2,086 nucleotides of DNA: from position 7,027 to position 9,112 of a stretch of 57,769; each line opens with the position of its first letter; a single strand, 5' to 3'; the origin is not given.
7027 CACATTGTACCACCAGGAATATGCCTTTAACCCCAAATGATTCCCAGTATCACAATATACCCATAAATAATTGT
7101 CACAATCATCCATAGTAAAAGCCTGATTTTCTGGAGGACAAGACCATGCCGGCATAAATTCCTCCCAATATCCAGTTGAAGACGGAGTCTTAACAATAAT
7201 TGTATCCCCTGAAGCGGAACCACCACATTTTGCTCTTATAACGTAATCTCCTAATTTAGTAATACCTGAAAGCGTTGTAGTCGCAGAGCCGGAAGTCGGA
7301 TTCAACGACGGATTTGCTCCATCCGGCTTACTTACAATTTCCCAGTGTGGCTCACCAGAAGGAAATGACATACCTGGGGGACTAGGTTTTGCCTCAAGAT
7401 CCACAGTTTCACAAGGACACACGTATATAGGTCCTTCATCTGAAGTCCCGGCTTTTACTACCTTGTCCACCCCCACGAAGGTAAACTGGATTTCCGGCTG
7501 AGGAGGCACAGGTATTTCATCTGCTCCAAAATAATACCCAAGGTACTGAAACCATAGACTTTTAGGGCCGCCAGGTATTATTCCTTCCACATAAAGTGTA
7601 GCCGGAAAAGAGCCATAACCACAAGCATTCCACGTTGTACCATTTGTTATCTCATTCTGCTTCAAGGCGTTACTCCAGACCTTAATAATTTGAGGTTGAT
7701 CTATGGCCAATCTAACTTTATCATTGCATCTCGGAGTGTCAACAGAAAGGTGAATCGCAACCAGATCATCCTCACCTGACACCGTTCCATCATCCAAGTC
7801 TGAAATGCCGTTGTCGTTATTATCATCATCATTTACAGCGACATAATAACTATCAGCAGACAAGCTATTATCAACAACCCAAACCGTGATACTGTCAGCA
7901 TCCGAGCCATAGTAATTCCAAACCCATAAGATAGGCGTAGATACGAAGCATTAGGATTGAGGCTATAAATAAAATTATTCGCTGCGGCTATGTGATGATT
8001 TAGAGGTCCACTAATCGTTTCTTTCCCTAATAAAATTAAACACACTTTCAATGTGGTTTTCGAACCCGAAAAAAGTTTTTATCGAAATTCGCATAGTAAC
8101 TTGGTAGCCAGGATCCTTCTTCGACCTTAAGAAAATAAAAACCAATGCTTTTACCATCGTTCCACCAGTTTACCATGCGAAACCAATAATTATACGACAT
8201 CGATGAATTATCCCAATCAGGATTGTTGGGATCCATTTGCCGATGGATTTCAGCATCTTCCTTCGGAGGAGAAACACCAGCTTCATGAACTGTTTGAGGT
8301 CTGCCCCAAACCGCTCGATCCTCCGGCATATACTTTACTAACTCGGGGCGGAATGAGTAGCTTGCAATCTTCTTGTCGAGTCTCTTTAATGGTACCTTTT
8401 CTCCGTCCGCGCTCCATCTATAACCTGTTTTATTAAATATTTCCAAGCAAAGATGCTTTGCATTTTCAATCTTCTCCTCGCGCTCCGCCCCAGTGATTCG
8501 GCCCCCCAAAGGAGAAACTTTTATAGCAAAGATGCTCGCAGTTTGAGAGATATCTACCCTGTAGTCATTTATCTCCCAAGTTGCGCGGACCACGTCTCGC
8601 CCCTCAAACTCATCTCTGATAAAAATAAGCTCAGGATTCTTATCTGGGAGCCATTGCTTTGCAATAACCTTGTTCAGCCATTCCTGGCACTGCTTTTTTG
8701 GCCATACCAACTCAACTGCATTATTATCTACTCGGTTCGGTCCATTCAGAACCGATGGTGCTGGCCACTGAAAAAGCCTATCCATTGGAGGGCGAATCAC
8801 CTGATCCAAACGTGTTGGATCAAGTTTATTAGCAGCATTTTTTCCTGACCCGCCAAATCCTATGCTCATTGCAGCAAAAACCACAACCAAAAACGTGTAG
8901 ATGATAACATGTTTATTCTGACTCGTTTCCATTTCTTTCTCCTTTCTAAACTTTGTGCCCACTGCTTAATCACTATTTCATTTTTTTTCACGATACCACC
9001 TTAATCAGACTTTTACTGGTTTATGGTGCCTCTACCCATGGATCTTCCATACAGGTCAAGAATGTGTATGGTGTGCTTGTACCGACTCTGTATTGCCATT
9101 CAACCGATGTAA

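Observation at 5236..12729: Tight five-gene envelope operon made almost entirely of uncharacterised secreted or anchored proteins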

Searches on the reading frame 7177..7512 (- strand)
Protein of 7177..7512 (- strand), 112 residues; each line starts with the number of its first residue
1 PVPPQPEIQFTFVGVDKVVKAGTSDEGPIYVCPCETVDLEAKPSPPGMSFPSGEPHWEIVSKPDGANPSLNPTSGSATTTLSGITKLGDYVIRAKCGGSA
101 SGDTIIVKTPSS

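Call 47: find_related_loci(query=A4, collection=metagenome_contigs, flank=10000)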
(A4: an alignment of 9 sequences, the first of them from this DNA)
Query A4 (112 aa) in metagenome_contigs; peptide patterns used: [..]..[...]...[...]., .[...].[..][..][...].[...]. (x = any residue, [..] = any of these).
123 stretches matched a pattern; 29 encode a relative of the query (tblastn E <= 1e-3); 29 distinct loci.
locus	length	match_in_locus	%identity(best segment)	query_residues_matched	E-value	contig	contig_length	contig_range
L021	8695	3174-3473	64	13-112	4e-39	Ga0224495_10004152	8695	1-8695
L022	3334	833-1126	67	11-107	8e-38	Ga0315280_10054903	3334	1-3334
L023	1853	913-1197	66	9-103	2e-37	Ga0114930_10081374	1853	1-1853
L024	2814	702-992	63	11-107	2e-34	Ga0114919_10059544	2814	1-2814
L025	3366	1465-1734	64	20-108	2e-34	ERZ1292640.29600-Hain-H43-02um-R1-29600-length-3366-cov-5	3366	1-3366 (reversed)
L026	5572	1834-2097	63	20-107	2e-34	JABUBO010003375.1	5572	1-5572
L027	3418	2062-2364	71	9-109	6e-34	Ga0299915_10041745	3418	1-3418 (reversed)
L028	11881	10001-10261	55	21-107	1e-28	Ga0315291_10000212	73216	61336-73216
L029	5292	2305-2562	60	22-109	4e-27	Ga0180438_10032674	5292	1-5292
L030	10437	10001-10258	60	22-109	7e-27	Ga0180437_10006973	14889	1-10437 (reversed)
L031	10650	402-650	52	27-108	5e-24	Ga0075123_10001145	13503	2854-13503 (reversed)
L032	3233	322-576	52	25-107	3e-22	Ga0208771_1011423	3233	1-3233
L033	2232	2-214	70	42-112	6e-19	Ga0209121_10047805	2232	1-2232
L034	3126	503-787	46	12-107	9e-19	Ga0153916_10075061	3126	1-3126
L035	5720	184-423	47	27-107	3e-17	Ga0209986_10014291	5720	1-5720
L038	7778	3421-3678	56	21-107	2e-16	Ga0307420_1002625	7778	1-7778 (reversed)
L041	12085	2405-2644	45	25-107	5e-15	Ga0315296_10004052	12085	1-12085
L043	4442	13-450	44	11-105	2e-14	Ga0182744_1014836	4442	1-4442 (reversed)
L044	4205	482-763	34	7-99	9e-11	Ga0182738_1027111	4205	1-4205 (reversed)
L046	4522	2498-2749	28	23-101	5e-5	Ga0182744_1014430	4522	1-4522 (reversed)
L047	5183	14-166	33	50-101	5e-5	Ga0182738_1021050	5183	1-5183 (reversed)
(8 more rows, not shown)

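Call 64: search_protein_families(library=pfam, proteins=[L024:186-1736:+, L041:1997-3493:+, L026:1420-3960:+, L029:1858-3906:+, L031:3-1916:+, L032:1-2136:+, L035:1-2931:+, L043:1-2244:+, L046:2219-4225:+, L044:2-2278:+], max_evalue=0.01)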
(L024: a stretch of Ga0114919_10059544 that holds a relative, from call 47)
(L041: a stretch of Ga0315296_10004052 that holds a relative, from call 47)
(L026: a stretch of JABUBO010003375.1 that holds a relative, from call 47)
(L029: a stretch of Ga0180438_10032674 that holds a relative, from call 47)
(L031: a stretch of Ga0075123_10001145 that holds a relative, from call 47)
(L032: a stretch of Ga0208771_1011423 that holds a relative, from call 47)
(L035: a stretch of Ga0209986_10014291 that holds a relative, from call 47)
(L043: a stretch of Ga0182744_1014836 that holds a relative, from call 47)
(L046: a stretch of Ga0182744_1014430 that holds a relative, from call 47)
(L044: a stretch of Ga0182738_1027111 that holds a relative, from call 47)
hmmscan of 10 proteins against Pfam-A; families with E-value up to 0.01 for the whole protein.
L024:186-1736:+ (516 aa): 0 families

L041:1997-3493:+ (498 aa): 2 families
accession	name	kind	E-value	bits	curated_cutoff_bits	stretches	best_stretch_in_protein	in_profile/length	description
PF18911.6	PKD_4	-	4.1e-12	46.4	27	1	38-111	10-77/85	PKD domain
PF00801.26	PKD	-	1.1e-08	35.4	23.5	1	45-110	14-73/80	PKD domain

L026:1420-3960:+ (846 aa): 2 families
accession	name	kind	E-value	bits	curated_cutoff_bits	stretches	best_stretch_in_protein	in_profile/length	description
PF05345.18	He_PIG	-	1.2e-09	38.9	24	1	781-843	33-95/96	Putative Ig domain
PF18911.6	PKD_4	-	0.0056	17.1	27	1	75-126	33-82/85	PKD domain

L029:1858-3906:+ (682 aa): 1 family
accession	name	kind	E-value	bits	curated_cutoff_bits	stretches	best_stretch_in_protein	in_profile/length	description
PF18911.6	PKD_4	-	0.00085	19.8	27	0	28-122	3-77/85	PKD domain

L031:3-1916:+ (637 aa): 0 families

L032:1-2136:+ (711 aa): 1 family
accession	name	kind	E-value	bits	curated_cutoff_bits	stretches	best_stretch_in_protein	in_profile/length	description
PF01833.30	TIG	-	6.1e-16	58.6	20.9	1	617-698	1-73/84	IPT/TIG domain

L035:1-2931:+ (976 aa): 3 families
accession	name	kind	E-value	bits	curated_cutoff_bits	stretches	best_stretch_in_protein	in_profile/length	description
PF03068.20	PAD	-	5.3e-69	233.5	25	2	451-664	2-236/395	Protein-arginine deiminase (PAD)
PF08527.15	PAD_M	-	7.4e-07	29.3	24.8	1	303-430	2-143/159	Protein-arginine deiminase (PAD) middle domain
PF18911.6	PKD_4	-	0.00012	22.5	27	1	7-43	48-85/85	PKD domain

L043:1-2244:+ (747 aa): 1 family
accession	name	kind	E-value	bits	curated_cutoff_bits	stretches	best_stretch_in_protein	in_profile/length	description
PF07495.19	Y_Y_Y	-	0.0011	19.2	26.6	0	22-52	18-48/65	Y_Y_Y domain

L046:2219-4225:+ (668 aa): 0 families

L044:2-2278:+ (758 aa): 1 family
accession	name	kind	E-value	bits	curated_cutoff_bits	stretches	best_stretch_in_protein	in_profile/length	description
PF02369.22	Big_1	-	0.0032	18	34.9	0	33-75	49-93/93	Bacterial Ig-like domain (group 1)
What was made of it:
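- L035's head is a PAD, E=5e-69 (call 64). It does not explain the mix of unrelated protein-modifying heads on one scaffold (call 64). Heads include bona fide enzymes such as PAD (call 64).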

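Call 65: search_protein_families(library=pfam, proteins=[L024:1753-2577:+, L026:3980-5308:+, L029:3960-4904:+, L031:1936-2832:+, L032:2161-2937:+, L035:2957-4126:+, L041:3577-4191:+, L047:1648-2757:+, L041:5295-6128:+], max_evalue=0.05)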
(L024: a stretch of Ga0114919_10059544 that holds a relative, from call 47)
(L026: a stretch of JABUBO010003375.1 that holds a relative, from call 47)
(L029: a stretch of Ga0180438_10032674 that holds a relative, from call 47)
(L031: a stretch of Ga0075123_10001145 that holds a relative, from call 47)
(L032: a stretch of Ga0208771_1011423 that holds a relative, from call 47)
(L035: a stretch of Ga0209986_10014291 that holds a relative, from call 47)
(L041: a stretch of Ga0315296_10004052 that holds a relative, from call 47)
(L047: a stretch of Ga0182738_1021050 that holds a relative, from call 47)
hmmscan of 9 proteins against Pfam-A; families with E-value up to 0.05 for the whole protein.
L024:1753-2577:+ (274 aa): 0 families

L026:3980-5308:+ (442 aa): 0 families

L029:3960-4904:+ (314 aa): 0 families

L031:1936-2832:+ (298 aa): 0 families

L032:2161-2937:+ (258 aa): 2 families
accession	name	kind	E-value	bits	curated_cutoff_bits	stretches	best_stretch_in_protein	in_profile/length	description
PF15345.11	TMEM51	-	0.0052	17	25.5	1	198-255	26-87/237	Transmembrane protein 51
PF00773.25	RNB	-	0.017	14.9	29.3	1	17-91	172-246/326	RNB domain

L035:2957-4126:+ (389 aa): 3 families
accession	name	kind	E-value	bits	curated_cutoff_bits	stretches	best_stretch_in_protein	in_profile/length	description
PF03130.22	HEAT_PBS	-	1.8e-14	53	20.9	2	190-214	1-25/27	PBS lyase HEAT-like repeat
PF13646.12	HEAT_2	-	7.2e-14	52.3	27.7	1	159-215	14-72/88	HEAT repeats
PF20084.4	TrbK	-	0.015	15.7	23.9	0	348-382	63-96/102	Conjugative transfer region protein TrbK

L041:3577-4191:+ (204 aa): 2 families
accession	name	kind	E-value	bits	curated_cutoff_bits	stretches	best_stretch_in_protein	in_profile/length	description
PF13646.12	HEAT_2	-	3.6e-05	24.4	27.7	1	65-156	4-87/88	HEAT repeats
PF01867.21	Cas_Cas1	-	0.02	14.5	22.3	1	35-108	84-159/283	CRISPR associated protein Cas1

L047:1648-2757:+ (369 aa): 1 family
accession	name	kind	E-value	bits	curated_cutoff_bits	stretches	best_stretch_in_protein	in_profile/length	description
PF20118.4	DUF6508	-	0.008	16.5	23.6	1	176-211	39-74/129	Family of unknown function (DUF6508)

L041:5295-6128:+ (277 aa): 0 families

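Call 73: search_protein_families(library=pfam, proteins=[L038:5775-6833:+, L041:4378-5274:+], max_evalue=0.05)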
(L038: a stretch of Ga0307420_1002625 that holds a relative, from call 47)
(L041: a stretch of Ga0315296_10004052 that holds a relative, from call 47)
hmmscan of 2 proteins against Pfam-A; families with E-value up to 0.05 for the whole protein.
L038:5775-6833:+ (352 aa): 0 families

L041:4378-5274:+ (298 aa): 0 families

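Call 88: find_related_loci(query=A4, collection=viral_contigs, flank=5000)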
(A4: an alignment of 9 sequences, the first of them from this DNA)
Query A4 (112 aa) in viral_contigs; peptide patterns used: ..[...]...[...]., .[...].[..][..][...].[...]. (x = any residue, [..] = any of these).
15 stretches matched a pattern, but none encodes a relative of the query by tblastn (E <= 1e-3).
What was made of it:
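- Tried and rejected: No relatives in viral contigs (call 88).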

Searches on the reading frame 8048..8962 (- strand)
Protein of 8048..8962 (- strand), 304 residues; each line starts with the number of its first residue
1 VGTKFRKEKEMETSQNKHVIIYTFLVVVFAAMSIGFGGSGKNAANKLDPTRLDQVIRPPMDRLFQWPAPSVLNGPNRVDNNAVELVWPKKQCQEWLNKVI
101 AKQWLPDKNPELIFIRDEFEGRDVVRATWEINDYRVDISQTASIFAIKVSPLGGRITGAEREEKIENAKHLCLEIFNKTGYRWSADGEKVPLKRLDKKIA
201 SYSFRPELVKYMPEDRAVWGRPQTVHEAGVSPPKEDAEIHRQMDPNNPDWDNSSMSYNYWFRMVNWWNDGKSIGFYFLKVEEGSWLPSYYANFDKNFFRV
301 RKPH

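Call 3: search_protein_families(library=pfam, proteins=[window:8048-8962:-], max_evalue=0.1)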
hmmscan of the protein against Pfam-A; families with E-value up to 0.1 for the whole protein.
window:8048-8962:- (304 aa): 0 families

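Call 4: search_protein_families(library=ncbifam, proteins=[window:8048-8962:-], max_evalue=0.1)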
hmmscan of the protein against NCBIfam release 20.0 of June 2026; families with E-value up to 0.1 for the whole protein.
window:8048-8962:- (304 aa): 0 families

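Call 83: search_protein_representatives(protein=window:8048-8962:-)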
Query: 304 residues. Proteins with E-value up to 0.001 (for the whole library): 164; up to 1e-10: 114; up to 1e-30: 51. The best 150 are listed.
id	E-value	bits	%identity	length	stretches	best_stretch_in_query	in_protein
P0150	1.6e-93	330.1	54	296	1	36-302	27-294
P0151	4.3e-79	282.7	46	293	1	35-299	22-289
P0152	1.4e-74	267.8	42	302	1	20-301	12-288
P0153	2.3e-65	237.5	44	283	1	44-284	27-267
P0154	2.8e-61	224.1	42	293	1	39-298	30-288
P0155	6.4e-59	216.4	39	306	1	28-302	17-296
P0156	1.5e-57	211.9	41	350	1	48-300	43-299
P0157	3.7e-56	207.3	40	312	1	41-303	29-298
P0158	3.6e-49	184.4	38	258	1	43-299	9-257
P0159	6.0e-49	183.6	39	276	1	44-300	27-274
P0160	7.8e-49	183.2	38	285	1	39-299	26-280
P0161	6.5e-48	180.2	37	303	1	55-299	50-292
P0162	2.9e-47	178.1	37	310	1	22-299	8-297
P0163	2.2e-46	175.2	36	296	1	47-301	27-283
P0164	6.5e-46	173.6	38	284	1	62-285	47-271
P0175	2.0e-40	155.6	33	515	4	53-223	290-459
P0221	3.3e-23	99.1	28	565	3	52-286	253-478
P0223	1.4e-20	90.4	29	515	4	52-180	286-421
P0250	3.0e-13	66.3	30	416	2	60-176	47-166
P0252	7.7e-13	65.0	29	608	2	61-193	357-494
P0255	1.4e-12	64.2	28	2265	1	36-299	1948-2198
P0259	6.6e-12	61.9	32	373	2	93-156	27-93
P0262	3.8e-11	59.4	35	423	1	103-281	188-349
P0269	1.0e-09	54.7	26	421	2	55-195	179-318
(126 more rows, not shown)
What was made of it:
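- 8048..8962 (-): ORF3: N-terminally anchored partner of the TG1 head (304 aa from GTG at 8962; the JGI gene call uses a shorter 294-aa product). The family has 164 clusters at 50% identity (call 83).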

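Call 84: search_protein_families(library=pfam, proteins=[P0255, P0175, P0221, P0252, P0262, P0250, P0269, P0223, P0150, P0259], max_evalue=0.01)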
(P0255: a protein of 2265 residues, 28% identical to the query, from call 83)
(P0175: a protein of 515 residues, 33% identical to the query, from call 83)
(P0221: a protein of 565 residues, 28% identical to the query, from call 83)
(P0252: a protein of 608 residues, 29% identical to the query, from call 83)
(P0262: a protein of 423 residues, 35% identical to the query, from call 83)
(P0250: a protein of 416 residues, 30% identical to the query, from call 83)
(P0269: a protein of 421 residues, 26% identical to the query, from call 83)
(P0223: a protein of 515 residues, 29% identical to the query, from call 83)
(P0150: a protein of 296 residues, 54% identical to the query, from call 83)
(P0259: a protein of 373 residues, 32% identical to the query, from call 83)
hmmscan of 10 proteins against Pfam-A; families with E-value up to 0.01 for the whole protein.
P0255 (2265 aa): 15 families
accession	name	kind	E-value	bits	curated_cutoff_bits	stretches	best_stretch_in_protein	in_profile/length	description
PF13620.12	CarboxypepD_reg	-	3.5e-50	168.7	32.3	6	980-1043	1-64/82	Carboxypeptidase regulatory-like domain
PF05569.17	Peptidase_M56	-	2.2e-34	119.4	31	1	142-352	82-294/296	BlaR1 peptidase M56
PF13715.12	CarbopepD_reg_2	-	1.1e-20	73.8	32.2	1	981-1035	1-52/88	CarboxypepD_reg-like domain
PF00023.36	Ank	-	2.6e-20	71.8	21.1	2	1892-1923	1-32/33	Ankyrin repeat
PF12796.13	Ank_2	-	8.3e-18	65.2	27.3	1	1864-1951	1-85/90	Ankyrin repeats (3 copies)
PF13637.12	Ank_4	-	5.6e-17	61.9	22.7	2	1903-1946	7-50/50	Ankyrin repeats (many copies)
PF02369.22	Big_1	-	1e-14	54.8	34.9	0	979-1042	19-86/93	Bacterial Ig-like domain (group 1)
PF13857.12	Ank_5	-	1.9e-12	47.6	27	2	1882-1933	4-56/56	Ankyrin repeats (many copies)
PF13606.12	Ank_3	-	2.9e-10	39.8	22.3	1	1926-1951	2-27/30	Ankyrin repeat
PF00775.27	Dioxygenase_C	-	3.1e-09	37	27.3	0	978-1008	29-59/182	Dioxygenase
PF20598.4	DUF6795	-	7.2e-09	36.3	27.4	0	530-581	3-45/103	Domain of unknown function (DUF6795)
PF17936.7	Big_6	-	2.3e-06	28.2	27.6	1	811-867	18-77/83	Bacterial Ig domain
PF17789.7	MG4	-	3e-05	24.6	24.7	0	722-760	20-60/95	Macroglobulin domain MG4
PF25020.1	TTR_TEN1-4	-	0.00074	19.8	27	0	802-843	8-49/86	Teneurin TTR-like domain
PF15976.11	CooC_C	-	0.003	18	29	0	801-845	17-57/93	CS1-pili formation C-terminal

P0175 (515 aa): 0 families

P0221 (565 aa): 0 families

P0252 (608 aa): 1 family
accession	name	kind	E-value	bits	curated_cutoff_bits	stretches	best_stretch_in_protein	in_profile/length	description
PF13620.12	CarboxypepD_reg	-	1.9e-07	31.7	32.3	0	205-232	29-56/82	Carboxypeptidase regulatory-like domain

P0262 (423 aa): 0 families

P0250 (416 aa): 0 families

P0269 (421 aa): 0 families

P0223 (515 aa): 0 families

P0150 (296 aa): 0 families

P0259 (373 aa): 0 families
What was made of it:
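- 8048..8962 (-): The domain also occurs as the C-terminal extracytoplasmic domain of a BlaR1-M56 protein (call 84).
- The ORF3-like domain serves as the extracytoplasmic domain of a BlaR1-type sensor (call 84).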
